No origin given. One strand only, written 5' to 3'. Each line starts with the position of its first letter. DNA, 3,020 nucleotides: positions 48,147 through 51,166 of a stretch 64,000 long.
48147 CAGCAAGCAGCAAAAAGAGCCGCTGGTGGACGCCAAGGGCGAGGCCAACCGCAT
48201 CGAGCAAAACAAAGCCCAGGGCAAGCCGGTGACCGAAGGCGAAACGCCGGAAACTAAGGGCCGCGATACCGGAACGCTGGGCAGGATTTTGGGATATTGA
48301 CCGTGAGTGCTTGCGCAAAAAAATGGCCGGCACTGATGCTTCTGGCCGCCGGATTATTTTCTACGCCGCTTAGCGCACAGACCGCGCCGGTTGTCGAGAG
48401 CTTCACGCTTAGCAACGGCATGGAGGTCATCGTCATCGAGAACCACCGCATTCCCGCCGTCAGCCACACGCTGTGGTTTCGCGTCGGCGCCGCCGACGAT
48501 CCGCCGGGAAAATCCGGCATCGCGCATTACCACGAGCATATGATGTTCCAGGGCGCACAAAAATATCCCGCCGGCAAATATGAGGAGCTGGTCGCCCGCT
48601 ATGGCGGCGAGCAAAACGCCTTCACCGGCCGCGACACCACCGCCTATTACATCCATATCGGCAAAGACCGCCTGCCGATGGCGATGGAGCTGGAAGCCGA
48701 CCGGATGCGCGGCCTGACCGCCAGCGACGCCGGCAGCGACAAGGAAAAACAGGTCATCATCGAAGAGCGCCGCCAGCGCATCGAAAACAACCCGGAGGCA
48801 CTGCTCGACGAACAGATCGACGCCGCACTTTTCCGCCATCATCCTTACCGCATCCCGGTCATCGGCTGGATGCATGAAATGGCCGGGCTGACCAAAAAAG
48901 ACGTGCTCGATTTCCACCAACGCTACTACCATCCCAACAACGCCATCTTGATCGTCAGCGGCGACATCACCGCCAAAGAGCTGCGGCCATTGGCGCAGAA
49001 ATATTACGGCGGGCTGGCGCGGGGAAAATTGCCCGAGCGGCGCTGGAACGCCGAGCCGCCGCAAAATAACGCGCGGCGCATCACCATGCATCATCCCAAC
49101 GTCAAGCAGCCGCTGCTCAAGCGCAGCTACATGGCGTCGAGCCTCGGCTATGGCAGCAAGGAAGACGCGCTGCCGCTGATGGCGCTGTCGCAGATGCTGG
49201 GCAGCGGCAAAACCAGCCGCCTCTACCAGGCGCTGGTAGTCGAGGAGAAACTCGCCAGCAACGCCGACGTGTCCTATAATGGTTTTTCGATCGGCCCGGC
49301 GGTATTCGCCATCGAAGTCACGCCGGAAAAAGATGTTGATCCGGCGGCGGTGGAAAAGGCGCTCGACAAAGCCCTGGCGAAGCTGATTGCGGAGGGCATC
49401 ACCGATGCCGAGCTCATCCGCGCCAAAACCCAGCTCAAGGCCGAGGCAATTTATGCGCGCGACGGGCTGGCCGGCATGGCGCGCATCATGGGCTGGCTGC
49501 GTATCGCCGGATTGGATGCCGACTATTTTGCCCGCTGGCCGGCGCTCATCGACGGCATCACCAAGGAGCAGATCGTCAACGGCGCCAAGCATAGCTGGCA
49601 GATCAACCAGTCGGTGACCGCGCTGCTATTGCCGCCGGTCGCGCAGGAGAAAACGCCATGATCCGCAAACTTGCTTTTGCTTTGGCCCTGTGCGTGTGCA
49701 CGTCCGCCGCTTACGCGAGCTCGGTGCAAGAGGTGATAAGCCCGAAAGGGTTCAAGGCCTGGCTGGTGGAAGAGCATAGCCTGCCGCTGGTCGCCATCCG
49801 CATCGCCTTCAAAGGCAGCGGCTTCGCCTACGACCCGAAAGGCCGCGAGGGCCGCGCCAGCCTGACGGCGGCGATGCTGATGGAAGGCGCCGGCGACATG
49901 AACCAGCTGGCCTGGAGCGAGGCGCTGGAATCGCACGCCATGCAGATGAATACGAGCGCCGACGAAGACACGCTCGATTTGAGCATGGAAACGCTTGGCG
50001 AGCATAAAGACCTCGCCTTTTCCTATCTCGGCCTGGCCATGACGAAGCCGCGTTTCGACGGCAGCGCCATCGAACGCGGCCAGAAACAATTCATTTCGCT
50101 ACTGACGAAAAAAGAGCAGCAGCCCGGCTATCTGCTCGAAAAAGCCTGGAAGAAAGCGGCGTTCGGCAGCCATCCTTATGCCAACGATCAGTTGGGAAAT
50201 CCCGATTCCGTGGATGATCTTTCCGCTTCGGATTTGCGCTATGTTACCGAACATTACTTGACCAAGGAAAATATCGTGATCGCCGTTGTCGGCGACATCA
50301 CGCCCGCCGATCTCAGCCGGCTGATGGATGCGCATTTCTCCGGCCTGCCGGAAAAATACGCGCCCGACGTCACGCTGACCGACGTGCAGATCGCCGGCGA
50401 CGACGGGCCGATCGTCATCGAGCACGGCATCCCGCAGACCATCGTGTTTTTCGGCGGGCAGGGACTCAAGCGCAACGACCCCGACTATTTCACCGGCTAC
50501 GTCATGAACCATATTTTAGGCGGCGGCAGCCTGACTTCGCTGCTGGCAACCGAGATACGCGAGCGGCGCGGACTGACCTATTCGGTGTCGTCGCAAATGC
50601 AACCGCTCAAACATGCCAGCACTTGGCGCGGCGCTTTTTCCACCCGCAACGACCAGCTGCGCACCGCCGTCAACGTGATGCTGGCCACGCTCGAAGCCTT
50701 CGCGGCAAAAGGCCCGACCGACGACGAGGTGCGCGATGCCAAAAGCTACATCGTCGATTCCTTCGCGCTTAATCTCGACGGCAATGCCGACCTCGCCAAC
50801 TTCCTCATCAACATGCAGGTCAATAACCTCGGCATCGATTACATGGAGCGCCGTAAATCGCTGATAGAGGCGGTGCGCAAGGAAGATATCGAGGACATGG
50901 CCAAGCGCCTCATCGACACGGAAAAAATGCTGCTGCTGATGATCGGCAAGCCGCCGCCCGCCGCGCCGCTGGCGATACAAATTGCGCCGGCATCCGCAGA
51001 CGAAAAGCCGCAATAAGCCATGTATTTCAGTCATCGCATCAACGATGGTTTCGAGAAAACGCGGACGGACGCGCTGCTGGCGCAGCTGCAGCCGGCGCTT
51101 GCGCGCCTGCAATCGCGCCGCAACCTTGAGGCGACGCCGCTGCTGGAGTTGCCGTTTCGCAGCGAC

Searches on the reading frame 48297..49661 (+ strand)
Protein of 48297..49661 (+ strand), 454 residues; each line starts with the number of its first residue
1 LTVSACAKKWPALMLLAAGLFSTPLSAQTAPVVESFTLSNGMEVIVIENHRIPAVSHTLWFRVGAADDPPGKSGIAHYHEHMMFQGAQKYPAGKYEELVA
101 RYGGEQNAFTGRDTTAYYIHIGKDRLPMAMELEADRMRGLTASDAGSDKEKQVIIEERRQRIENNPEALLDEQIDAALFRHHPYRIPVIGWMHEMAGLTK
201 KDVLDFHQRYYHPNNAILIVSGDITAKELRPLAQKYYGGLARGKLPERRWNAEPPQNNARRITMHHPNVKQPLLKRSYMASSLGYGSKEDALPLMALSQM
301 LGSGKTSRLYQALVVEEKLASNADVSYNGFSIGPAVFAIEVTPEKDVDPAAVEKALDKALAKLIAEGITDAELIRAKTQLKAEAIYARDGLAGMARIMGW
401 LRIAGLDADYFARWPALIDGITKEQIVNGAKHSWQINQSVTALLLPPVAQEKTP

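Call 22: search_protein_families(library=pfam, proteins=[window:48297-49661:+], max_evalue=0.00001)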
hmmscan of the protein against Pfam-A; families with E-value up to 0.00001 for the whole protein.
window:48297-49661:+ (454 aa): 2 families
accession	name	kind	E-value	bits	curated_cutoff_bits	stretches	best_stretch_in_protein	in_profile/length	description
PF05193.26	Peptidase_M16_C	-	4.1e-33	115.2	23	1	198-380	2-181/181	Peptidase M16 inactive domain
PF00675.25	Peptidase_M16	-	4.1e-28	98.6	22.3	1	44-189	2-146/149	Insulinase (Peptidase family M16)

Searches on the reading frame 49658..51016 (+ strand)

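Call 22: search_protein_families(library=pfam, proteins=[window:49658-51016:+], max_evalue=0.00001)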
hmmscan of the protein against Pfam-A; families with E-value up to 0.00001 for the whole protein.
window:49658-51016:+ (452 aa): 2 families
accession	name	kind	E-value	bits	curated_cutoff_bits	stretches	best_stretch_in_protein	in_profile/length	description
PF05193.26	Peptidase_M16_C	-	1.1e-28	100.7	23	1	188-363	2-179/181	Peptidase M16 inactive domain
PF00675.25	Peptidase_M16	-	7.6e-07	29.6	22.3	1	54-177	21-144/149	Insulinase (Peptidase family M16)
